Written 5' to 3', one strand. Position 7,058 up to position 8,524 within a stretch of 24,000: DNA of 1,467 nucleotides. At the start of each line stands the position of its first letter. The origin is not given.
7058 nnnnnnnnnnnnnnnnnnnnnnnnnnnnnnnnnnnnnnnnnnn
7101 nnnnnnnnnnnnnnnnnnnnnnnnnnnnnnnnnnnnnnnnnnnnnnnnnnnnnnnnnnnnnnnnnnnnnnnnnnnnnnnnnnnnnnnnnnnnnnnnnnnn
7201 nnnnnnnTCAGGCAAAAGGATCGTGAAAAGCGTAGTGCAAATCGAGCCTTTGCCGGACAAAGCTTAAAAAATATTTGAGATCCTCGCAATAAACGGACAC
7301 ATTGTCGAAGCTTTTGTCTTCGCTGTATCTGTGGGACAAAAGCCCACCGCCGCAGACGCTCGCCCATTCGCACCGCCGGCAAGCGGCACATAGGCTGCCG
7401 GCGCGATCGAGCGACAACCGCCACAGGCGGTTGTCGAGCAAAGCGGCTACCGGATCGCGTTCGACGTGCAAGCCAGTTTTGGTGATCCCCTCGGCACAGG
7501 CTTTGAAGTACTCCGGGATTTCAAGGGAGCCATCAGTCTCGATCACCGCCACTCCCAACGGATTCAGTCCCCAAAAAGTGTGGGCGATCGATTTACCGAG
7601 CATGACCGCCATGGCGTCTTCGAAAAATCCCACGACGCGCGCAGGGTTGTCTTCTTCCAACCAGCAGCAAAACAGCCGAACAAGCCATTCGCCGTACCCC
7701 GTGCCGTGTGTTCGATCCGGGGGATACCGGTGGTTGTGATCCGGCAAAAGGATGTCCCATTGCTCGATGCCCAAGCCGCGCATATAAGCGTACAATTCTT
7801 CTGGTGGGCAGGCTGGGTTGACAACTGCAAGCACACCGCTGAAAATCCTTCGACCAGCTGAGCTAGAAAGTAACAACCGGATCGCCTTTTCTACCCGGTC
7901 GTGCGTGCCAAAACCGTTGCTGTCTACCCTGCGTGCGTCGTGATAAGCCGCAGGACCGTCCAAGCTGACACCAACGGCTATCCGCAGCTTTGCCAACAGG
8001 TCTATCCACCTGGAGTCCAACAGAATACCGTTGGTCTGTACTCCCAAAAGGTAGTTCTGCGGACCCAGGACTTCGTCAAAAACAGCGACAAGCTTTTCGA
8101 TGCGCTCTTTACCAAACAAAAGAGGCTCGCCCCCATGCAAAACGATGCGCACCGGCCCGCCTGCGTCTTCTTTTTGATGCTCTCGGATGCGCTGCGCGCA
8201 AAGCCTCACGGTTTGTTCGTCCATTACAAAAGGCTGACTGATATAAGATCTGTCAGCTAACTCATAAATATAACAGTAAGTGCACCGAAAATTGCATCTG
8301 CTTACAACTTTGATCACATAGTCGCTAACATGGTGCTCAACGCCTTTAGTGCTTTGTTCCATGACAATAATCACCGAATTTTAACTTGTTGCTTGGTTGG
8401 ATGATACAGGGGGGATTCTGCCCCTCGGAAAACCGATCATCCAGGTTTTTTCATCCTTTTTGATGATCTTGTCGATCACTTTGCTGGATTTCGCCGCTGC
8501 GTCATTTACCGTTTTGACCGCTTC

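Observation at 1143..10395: RiPP-like locus: FxsB-type radical SAM/SPASM enzyme with small ORF, tripartite MacB-type exporter, two-component system and XRE regulator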

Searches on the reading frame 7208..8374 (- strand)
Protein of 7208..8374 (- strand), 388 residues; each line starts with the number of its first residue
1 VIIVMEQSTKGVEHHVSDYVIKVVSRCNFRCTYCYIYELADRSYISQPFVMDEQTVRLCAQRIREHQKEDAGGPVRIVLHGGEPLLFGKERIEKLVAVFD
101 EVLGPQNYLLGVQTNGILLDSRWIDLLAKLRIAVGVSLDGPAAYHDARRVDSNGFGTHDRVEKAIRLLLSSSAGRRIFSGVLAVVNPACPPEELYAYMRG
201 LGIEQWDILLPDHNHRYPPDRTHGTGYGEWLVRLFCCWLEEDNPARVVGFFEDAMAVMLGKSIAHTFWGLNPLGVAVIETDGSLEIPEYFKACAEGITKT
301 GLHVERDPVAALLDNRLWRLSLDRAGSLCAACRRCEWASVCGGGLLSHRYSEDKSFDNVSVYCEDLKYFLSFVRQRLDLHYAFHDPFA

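Call 4: search_protein_families(library=ncbifam, proteins=[window:7208-8374:-], max_evalue=0.01)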
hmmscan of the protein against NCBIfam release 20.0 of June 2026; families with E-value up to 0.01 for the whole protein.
window:7208-8374:- (388 aa): 58 families (the best 25 are shown)
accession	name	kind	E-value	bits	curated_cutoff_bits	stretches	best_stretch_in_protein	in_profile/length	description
NF041707.1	rSAM_YhhB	equivalog_domain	3.1e-98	329.1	445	1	19-378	4-366/369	cyclophane-forming radical SAM/SPASM peptide maturase YhhB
TIGR04269.1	SAM_SPASM_FxsB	subfamily_domain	3.6e-93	312.5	370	1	17-374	2-362/363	FxsB family cyclophane-forming radical SAM/SPASM peptide maturase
TIGR04496.1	rSAM_XyeB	equivalog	6.6e-49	166.6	450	1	19-372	6-364/385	cyclophane-forming radical SAM/SPASM peptide maturase XyeB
TIGR03942.1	sulfatase_rSAM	equivalog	5.1e-44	150.8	349.45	1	23-377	6-357/363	anaerobic sulfatase maturase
NF041298.1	rSAM_mat_DynA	equivalog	9.4e-35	120.2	450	1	20-378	4-354/356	dynobactin maturation radical SAM/SPASM protein DynA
NF041718.1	rSAM_phane_AMC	equivalog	4e-34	118.2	425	1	18-205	7-182/362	cyclophane-forming radical SAM peptide maturase AmcB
NF010321.0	PRK13758.1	equivalog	1.8e-29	103.1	441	1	23-375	11-360/370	anaerobic sulfatase-maturase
TIGR04261.1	rSAM_GlyRichRpt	subfamily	1.1e-26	93.8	310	1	23-359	3-341/363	cyclophane-forming radical SAM/SPASM peptide maturase GrrM/OscB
NF041300.1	rSAM_mat_DarW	exception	7.5e-26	90.9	650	1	19-375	43-396/415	radical SAM/SPASM peptide maturase DarW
NF038005.1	rSAM_mat_DarE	equivalog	4.3e-24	85.1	650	1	19-363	76-418/432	darobactin maturation radical SAM/SPASM protein DarE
TIGR04163.1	rSAM_cobopep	equivalog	8e-22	77.6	375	1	21-170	68-210/428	peptide-modifying radical SAM enzyme CbpB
TIGR03906.1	quino_hemo_SAM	equivalog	1.6e-21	76.5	453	1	14-177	91-250/467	quinohemoprotein amine dehydrogenase maturation protein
NF047865.1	rSAM_PapB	equivalog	1.8e-21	76.7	340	1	17-171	3-152/330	PapB family radical SAM/SPASM ranthipeptide maturase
NF010308.0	PRK13745.1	equivalog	5e-19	68.5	484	1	22-202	19-194/412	anaerobic sulfatase-maturation protein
NF035951.1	rSAM_RumMC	equivalog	3.5e-18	65.6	720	1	13-191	108-280/510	RumMC family radical SAM sactipeptide maturase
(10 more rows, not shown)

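Call 5: search_protein_families(library=pfam, proteins=[window:7208-8374:-], max_evalue=0.01)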
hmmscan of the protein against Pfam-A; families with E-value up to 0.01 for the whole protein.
window:7208-8374:- (388 aa): 2 families
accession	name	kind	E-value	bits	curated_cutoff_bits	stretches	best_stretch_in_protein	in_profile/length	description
PF04055.27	Radical_SAM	-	6e-16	59.5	29.5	1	22-170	2-138/166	Radical SAM superfamily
PF13353.11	Fer4_12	-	7.6e-05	23.5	22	1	23-137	11-116/137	4Fe-4S single cluster domain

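Call 8: find_homologous_proteins(query=window:7208-8374:-, max_evalue=1e-10)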
Query window:7208-8374:- (388 aa): 2201 proteins with E <= 1e-10 among 8000 candidates; the best 120 are listed.
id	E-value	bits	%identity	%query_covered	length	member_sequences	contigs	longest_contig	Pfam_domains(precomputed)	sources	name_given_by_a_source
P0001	2.0e-267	905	100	99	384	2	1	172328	PF04055.28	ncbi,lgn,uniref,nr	ncbi:radical SAM protein [Gloeobacter morelensis]|uniref:radical SAM protein n=1 Tax=Gloeobacter mor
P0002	1.2e-143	497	58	95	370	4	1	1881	PF04055.28,PF13353.12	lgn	-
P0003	1.9e-129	450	54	94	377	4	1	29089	PF04055.28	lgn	-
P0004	1.0e-107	379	48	90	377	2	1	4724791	PF04055.28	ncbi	ncbi:radical SAM protein [Gloeobacter kilaueensis]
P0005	1.9e-105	371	47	96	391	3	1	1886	PF04055.28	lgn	-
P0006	3.6e-84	301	40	93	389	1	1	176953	PF04055.28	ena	-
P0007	3.5e-82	295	39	93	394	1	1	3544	PF04055.28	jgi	jgi:uncharacterized protein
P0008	1.6e-80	289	39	92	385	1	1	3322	PF04055.28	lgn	-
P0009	2.0e-80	289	40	94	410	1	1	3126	PF04055.28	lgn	-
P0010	6.4e-80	287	39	95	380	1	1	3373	PF04055.28,PF13353.12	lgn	-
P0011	3.1e-79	285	38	92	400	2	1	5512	PF04055.28,PF13353.12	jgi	jgi:uncharacterized protein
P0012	1.9e-76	276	39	91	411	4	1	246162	PF04055.28,PF13353.12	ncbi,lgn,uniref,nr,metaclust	ncbi:uncharacterized protein SAMN04488058_10376 [Deinococcus reticulitermitis]|uniref:Radical SAM co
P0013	6.5e-76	274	37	92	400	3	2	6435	PF04055.28,PF13353.12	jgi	jgi:uncharacterized protein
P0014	3.4e-75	272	38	92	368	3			PF04055.28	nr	nr:radical SAM protein [Actinoplanes philippinensis]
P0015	7.1e-75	271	37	92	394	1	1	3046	PF04055.28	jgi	jgi:uncharacterized protein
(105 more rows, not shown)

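Call 10: find_encoding_contigs(protein=P0003, flank=8000, max_places=3)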
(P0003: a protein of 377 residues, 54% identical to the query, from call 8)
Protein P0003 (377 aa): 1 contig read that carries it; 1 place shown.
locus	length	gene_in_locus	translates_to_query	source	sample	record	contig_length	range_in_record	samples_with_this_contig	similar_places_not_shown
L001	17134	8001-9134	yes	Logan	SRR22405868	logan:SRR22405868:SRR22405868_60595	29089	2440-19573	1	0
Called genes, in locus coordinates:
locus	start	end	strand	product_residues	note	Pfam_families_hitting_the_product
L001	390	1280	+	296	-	PF00667:FAD_binding_1 (faint), PF00175:NAD_binding_1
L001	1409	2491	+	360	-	PF04107:GCS2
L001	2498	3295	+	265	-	PF01887:SAM_HAT_N, PF20257:SAM_HAT_C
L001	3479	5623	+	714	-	PF22494:choice_anch_I, PF13449:Phytase-like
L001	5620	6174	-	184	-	PF02627:CMD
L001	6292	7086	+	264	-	PF01026:TatD_DNase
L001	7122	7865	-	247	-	PF05685:Uma2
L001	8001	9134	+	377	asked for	PF04055:Radical_SAM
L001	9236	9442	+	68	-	-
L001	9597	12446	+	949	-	PF13428:TPR_14 (faint), PF07719:TPR_2 (faint), PF13181:TPR_8 (faint), PF13374:TPR_10 (faint), PF13424:TPR_12 (weak), PF17874:TPR_MalT (weak), PF13424:TPR_12, PF12770:CHAT, +2 more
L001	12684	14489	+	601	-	PF00664:ABC_membrane (weak), PF00005:ABC_tran, PF02463:SMC_N (faint), PF13304:AAA_21 (faint)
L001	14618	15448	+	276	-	PF04542:Sigma70_r2 (weak), PF04545:Sigma70_r4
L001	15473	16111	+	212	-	-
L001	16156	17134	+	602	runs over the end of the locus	PF11760:CbiG_N, PF11761:CbiG_mid, PF01890:CbiG_C, PF00590:TP_methylase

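Call 11: find_encoding_contigs(protein=P0004, flank=8000, max_places=3)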
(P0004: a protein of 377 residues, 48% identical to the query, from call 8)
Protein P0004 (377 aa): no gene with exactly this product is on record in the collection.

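Call 15: find_related_loci(query=A1, collection=genome_contigs, flank=10000)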
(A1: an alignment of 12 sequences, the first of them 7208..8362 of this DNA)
Query A1 (384 aa) in genome_contigs; peptide patterns used: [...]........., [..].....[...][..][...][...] (x = any residue, [..] = any of these).
600 stretches matched a pattern (row limit reached: there are more); 582 encode a relative of the query (tblastn E <= 1e-3); the best 80 are kept; 80 distinct loci.
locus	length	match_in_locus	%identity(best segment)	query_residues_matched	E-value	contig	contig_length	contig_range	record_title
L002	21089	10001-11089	42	12-373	4e-91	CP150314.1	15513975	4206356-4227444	Sorangium sp. So ce134 chromosome, complete genome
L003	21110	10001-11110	42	1-373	4e-90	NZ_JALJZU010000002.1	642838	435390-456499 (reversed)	Duganella violaceipulchra strain HSC-15S17 Ga0467033_02, whole genome shotgun sequence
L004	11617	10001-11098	39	12-373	4e-82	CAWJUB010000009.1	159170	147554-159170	MAG: uncultured Actinomycetota bacterium isolate MFD09018.bin.2.22 genome assembly, contig: contig_20872, whole genome s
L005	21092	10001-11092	35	12-373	9e-82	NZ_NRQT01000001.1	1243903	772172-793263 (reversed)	Chryseobacterium sp. CH25 NODE_1_length_1243903_cov_343.386_ID_1, whole genome shotgun sequence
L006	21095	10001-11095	34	11-373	1e-78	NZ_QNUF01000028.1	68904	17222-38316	Chryseobacterium rhizosphaerae strain KCTC 22548 CONTIG28, whole genome shotgun sequence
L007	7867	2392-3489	39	13-373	2e-78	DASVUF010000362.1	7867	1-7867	MAG TPA_asm: Pyrinomonadaceae bacterium isolate SMAG_U3310 k141_555763, whole genome shotgun sequence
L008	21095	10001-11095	34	12-373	5e-76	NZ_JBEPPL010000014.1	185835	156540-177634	Pedobacter sp. UYP1 Ga0504885_14, whole genome shotgun sequence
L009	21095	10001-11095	33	12-373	1e-74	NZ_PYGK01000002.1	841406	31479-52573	Chitinophaga ginsengisoli strain DSM 18107 Ga0180988_102, whole genome shotgun sequence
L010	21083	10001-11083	39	12-373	5e-73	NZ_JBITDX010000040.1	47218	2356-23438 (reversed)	Catenuloplanes sp. NPDC051500 NPDC051500_128_C7.ctg-0040, whole genome shotgun sequence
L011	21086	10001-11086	37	16-373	7e-73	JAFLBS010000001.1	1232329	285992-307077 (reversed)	MAG: Flavobacteriales bacterium isolate UWPOB_FLAVO2 gnl_X_HGIHAMPF_1, whole genome shotgun sequence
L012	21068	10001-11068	37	14-366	3e-71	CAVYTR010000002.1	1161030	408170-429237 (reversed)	MAG: uncultured Acidobacteriaceae bacterium isolate MFD09603.bin.3.536 genome assembly, contig: contig_14252, whole geno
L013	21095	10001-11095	34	7-373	1e-70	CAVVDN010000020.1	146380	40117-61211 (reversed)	MAG: uncultured Acidobacteriaceae bacterium isolate MFD02248.bin.2.85 genome assembly, contig: contig_52902, whole genom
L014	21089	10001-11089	39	14-373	1e-70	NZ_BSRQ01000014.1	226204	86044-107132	Microtetraspora sp. NBRC 13810 sequence014, whole genome shotgun sequence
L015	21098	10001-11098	34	12-373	9e-70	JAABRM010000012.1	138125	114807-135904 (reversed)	MAG: Oscillatoriales cyanobacterium isolate S07.Bin090 Scaffold_41_1, whole genome shotgun sequence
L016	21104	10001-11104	39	15-376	6e-70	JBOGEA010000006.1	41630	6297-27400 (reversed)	MAG: Egibacteraceae bacterium isolate SE1492_metabat2.bin.13 NODE_31_length_41630_cov_2.814471, whole genome shotgun seq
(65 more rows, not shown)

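Call 19: find_encoding_contigs(protein=P0002, flank=5000, max_places=4)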
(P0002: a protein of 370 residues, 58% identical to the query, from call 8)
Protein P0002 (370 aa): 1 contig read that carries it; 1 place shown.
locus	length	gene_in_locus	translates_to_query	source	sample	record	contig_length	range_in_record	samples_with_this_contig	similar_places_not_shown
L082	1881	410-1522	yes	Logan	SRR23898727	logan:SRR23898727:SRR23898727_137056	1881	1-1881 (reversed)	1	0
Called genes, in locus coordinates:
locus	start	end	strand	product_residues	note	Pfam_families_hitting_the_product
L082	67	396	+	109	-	-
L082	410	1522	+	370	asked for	PF04055:Radical_SAM, PF13353:Fer4_12 (weak)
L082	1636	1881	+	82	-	?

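Call 20: find_encoding_contigs(protein=P0005, flank=5000, max_places=4)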
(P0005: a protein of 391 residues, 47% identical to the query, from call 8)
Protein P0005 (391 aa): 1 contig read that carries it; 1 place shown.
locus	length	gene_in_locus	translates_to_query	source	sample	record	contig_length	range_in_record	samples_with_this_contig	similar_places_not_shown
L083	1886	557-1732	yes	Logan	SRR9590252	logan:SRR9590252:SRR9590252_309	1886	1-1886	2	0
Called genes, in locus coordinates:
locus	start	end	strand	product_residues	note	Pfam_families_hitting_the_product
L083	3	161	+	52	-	?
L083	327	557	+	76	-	-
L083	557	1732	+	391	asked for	PF04055:Radical_SAM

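Call 43: search_solved_structures(query=window:7208-8362:-, max_evalue=0.001)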
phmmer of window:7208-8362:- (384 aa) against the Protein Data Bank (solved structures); distinct sequences matched with E-value up to 0.001: 5.
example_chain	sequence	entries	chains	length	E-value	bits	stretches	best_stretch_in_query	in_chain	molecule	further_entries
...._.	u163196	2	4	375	1.3e-58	202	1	13-373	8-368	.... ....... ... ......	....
4k37_A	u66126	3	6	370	1.6e-28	103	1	19-373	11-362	Anaerobic sulfatase-maturating enzyme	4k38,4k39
4k36_A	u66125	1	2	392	1.9e-28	102.8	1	19-373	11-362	Anaerobic sulfatase-maturating enzyme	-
2fb2_A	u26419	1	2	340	5.9e-06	28.7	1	10-135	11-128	Molybdenum cofactor biosynthesis protein A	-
1tv7_A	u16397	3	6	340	1.4e-05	27.5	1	10-135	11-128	Molybdenum cofactor biosynthesis protein A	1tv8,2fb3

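Call 65: search_solved_structures(query=window:7208-8362:-, max_evalue=1e-20, show_alignments=2)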
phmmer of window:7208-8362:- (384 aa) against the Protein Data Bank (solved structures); distinct sequences matched with E-value up to 1e-20: 3.
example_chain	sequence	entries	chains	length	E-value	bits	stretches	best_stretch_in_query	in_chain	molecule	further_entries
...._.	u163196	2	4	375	1.3e-58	202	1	13-373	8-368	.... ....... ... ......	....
4k37_A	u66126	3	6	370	1.6e-28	103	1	19-373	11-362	Anaerobic sulfatase-maturating enzyme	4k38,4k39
4k36_A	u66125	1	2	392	1.9e-28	102.8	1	19-373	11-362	Anaerobic sulfatase-maturating enzyme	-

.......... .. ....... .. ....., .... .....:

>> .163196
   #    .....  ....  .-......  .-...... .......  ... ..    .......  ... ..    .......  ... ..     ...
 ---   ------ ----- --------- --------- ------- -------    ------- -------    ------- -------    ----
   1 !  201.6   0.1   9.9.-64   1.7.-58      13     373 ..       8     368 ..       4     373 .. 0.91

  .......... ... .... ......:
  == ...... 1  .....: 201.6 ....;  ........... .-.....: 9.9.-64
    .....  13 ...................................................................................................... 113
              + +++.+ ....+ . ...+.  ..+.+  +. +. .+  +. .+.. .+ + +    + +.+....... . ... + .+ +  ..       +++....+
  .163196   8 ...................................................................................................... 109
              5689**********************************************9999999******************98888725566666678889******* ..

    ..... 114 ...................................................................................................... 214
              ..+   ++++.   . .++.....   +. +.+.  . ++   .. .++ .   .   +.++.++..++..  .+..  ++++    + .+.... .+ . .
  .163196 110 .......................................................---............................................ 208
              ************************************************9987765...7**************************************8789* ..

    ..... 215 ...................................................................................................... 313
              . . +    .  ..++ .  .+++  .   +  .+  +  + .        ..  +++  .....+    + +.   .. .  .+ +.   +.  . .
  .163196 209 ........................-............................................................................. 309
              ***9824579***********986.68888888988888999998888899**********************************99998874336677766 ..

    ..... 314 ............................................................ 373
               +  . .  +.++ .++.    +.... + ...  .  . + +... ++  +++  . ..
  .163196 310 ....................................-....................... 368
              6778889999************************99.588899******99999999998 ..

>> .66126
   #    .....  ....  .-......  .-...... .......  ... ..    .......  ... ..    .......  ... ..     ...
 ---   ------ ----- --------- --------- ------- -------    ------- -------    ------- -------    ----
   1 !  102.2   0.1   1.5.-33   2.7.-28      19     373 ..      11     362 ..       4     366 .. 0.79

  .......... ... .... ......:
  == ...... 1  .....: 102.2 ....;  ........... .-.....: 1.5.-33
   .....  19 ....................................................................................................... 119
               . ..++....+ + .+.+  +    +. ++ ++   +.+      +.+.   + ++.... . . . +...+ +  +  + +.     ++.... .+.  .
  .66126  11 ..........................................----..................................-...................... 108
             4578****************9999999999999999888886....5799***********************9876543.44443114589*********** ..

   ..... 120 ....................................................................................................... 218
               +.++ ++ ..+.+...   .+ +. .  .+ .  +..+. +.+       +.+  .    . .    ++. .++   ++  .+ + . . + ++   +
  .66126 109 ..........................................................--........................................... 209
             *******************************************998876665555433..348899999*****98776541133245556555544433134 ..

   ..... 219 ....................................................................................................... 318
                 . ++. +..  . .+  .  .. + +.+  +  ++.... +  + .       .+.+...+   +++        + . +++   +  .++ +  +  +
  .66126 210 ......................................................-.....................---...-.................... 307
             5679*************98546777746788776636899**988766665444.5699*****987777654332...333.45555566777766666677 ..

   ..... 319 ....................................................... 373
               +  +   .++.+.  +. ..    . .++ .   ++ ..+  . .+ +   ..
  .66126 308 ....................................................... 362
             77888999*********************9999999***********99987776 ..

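Call 66: list_cluster_members(proteins=[P0004, P0003, P0121])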
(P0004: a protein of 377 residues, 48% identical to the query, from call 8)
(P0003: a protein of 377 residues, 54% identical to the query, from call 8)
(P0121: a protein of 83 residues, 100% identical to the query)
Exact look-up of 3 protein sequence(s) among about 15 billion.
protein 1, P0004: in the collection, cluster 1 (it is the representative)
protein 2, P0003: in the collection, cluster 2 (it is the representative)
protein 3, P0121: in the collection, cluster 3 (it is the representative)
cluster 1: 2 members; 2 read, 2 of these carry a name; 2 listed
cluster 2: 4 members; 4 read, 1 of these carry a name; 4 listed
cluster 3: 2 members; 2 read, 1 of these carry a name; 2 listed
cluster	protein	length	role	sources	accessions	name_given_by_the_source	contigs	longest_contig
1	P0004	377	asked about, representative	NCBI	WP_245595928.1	radical SAM protein [Gloeobacter kilaueensis]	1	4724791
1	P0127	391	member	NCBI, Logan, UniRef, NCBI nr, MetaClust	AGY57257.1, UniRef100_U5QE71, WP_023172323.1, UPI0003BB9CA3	anaerobic sulfatase-maturase [Gloeobacter kilaueensis JS1] | Anaerobic sulfatase-maturase n=2 Tax=Gloeobacter TaxID=33071 RepID=U5QE71_GLOK1 | radical SAM protein [Gloeobacter kilaueensis]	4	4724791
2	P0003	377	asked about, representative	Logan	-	-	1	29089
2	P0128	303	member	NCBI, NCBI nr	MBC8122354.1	MAG: radical SAM protein, partial [Gemmatimonadaceae bacterium] | radical SAM protein [Gloeobacterales cyanobacterium ES-bin-141]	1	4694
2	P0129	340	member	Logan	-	-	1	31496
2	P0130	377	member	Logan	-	-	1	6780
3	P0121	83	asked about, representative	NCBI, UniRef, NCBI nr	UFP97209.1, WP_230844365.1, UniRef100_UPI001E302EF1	hypothetical protein [Gloeobacter morelensis] | hypothetical protein n=1 Tax=Gloeobacter morelensis TaxID=2907343 RepID=UPI001E302EF1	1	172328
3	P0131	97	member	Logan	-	-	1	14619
